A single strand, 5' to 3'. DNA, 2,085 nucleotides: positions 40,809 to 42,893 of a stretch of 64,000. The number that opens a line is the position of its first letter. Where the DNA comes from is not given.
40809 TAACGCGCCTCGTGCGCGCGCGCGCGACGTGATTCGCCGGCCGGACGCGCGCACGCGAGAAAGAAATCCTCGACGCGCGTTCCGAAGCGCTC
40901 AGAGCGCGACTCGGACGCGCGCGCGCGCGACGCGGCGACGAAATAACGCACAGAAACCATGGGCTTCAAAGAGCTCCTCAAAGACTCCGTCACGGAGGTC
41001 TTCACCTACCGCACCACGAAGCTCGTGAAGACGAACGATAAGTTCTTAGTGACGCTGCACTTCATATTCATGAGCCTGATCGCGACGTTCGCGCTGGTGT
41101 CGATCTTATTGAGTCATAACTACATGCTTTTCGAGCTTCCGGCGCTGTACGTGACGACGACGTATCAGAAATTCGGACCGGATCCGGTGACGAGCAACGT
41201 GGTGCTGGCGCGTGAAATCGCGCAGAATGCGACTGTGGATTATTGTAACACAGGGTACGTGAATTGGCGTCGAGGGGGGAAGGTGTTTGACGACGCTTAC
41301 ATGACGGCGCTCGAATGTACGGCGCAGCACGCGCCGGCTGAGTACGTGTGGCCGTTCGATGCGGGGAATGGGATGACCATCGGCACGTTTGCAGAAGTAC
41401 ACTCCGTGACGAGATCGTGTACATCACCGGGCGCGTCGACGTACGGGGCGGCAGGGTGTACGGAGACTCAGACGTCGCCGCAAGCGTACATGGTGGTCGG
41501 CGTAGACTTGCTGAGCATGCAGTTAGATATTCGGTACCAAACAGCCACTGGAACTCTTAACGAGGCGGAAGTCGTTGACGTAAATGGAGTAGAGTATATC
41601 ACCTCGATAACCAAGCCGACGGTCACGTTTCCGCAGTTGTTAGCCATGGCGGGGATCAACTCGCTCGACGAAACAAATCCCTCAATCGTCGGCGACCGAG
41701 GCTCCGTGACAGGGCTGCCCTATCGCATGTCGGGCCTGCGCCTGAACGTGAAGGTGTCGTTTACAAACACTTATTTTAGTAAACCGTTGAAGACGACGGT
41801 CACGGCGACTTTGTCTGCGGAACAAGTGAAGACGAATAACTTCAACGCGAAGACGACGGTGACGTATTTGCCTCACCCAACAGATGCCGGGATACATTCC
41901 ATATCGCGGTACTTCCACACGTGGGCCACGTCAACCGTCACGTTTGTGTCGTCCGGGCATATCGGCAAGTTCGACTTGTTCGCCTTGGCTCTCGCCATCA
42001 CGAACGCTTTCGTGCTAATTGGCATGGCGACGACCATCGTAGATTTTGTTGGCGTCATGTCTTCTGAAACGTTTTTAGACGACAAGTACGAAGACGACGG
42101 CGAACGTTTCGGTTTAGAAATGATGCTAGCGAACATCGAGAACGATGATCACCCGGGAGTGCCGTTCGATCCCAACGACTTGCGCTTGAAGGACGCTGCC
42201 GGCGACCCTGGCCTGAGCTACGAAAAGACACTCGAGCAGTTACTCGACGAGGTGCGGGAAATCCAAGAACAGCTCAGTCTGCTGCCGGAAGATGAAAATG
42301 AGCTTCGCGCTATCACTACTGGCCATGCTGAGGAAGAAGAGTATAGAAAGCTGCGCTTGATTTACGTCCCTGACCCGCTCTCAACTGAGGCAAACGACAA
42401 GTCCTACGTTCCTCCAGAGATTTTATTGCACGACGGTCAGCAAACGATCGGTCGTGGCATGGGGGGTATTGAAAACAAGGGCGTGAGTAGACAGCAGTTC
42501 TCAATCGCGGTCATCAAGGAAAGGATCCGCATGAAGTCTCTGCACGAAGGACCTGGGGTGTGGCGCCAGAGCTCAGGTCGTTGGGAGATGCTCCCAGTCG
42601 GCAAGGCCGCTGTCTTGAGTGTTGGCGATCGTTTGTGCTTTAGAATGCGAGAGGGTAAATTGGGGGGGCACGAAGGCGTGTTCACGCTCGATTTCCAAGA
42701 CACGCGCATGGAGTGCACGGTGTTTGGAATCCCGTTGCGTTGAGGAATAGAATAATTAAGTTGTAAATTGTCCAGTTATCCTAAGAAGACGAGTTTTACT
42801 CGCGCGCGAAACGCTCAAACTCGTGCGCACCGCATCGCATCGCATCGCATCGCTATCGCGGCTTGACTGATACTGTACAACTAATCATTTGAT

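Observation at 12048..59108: Uniform intron signature across the window: G|GTGCG(C/T) donor plus (G)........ branch site 20-42 nt before a CAG acceptor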

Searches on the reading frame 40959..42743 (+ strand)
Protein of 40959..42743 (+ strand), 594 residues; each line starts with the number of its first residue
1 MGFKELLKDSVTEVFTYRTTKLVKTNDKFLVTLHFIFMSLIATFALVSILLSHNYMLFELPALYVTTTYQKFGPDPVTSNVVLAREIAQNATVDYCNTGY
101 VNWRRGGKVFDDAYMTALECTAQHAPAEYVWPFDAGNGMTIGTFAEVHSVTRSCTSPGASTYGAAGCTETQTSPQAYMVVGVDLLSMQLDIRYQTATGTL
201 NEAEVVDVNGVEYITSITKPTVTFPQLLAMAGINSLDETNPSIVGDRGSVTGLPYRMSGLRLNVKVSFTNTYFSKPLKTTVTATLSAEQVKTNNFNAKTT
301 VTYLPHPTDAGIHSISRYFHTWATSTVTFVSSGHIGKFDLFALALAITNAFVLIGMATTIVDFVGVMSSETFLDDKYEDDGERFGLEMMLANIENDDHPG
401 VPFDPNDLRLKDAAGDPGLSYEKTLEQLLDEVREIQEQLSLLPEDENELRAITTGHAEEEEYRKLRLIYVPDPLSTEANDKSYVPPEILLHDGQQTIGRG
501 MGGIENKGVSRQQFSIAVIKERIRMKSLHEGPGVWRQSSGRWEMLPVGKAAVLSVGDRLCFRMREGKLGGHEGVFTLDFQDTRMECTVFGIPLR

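Call 7: find_encoding_contigs(protein=window:40959-42743:+, flank=2000, max_places=4)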
Protein window:40959-42743:+ (594 aa): 2 contigs read that carry it; 2 places shown.
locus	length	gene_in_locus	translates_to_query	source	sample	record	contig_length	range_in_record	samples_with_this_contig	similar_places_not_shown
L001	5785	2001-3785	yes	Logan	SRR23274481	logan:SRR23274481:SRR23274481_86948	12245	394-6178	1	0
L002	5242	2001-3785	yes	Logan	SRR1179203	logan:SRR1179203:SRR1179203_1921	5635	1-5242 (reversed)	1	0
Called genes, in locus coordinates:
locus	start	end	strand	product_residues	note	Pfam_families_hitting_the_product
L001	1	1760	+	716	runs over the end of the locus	?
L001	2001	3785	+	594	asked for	-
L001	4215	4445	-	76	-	-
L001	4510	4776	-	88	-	-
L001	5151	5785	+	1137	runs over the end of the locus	PF00176:SNF2-rel_dom, PF04851:ResIII (weak), PF00271:Helicase_C, PF25875:WHD_Rad26_CSB (weak)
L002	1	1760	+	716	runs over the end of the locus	?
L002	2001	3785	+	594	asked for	-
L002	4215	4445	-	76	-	-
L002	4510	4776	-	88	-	-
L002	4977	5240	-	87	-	?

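Call 8: search_protein_families(library=pfam, proteins=[window:40959-42743:+])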
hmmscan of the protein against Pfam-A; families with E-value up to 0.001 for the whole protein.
window:40959-42743:+ (594 aa): 0 families
